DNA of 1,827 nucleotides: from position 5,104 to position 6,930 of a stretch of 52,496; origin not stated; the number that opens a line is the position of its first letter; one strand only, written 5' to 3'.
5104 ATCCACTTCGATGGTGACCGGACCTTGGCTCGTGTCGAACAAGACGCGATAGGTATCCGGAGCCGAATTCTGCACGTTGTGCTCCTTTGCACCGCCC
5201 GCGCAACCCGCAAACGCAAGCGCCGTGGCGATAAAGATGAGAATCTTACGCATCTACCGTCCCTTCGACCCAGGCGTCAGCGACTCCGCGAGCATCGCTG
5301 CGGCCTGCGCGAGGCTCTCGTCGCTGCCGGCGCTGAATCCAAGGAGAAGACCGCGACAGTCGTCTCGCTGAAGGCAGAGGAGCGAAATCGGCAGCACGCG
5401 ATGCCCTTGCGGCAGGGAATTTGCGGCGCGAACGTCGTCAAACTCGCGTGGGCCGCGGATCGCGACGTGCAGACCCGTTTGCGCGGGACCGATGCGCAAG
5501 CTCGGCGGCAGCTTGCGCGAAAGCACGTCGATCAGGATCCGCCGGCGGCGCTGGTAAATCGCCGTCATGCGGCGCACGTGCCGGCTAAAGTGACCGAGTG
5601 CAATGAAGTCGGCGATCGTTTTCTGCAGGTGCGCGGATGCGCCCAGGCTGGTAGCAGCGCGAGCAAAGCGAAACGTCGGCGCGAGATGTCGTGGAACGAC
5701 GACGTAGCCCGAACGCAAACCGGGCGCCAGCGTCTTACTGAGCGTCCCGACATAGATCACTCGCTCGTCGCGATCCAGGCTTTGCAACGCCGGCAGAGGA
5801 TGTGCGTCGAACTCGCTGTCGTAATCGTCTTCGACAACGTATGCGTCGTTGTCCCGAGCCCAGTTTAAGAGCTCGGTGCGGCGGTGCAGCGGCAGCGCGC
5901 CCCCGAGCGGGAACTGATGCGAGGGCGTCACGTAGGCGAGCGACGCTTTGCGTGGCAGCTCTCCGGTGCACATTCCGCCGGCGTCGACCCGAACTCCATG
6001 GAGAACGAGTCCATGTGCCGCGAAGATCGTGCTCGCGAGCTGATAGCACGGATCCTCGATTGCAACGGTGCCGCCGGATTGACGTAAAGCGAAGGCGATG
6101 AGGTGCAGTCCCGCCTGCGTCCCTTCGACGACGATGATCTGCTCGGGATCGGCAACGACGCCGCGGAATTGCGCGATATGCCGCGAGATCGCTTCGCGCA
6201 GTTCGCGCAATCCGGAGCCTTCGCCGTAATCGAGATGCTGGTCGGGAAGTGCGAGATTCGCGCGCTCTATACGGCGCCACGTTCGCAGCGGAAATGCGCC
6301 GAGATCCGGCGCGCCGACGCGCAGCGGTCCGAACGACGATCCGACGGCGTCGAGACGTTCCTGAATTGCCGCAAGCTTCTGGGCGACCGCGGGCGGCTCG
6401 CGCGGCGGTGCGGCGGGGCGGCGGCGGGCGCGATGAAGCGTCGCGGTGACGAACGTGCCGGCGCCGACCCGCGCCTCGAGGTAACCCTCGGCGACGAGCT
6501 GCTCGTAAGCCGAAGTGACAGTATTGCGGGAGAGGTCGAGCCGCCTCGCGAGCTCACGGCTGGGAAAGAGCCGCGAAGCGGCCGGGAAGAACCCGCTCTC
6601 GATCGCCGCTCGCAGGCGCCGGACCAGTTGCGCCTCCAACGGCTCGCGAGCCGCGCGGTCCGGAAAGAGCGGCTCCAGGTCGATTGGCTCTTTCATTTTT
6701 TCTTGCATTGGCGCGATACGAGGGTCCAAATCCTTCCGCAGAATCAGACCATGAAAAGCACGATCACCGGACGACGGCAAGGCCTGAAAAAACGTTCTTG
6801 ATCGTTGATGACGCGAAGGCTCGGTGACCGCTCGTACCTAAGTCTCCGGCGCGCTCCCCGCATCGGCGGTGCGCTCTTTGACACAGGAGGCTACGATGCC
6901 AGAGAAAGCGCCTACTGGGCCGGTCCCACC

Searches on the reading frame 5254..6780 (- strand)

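Call 63: search_protein_families(library=pfam, proteins=[window:5254-6780:-], max_evalue=0.0001)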
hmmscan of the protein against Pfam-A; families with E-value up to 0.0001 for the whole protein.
window:5254-6780:- (508 aa): 2 families
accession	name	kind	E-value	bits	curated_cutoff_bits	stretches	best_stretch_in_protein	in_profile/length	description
PF00155.27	Aminotran_1_2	-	7.9e-19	68.5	19.7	1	176-449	29-315/361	Aminotransferase class I and II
PF00392.27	GntR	-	1.1e-11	44.6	27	1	50-111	3-64/64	Bacterial regulatory proteins, gntR family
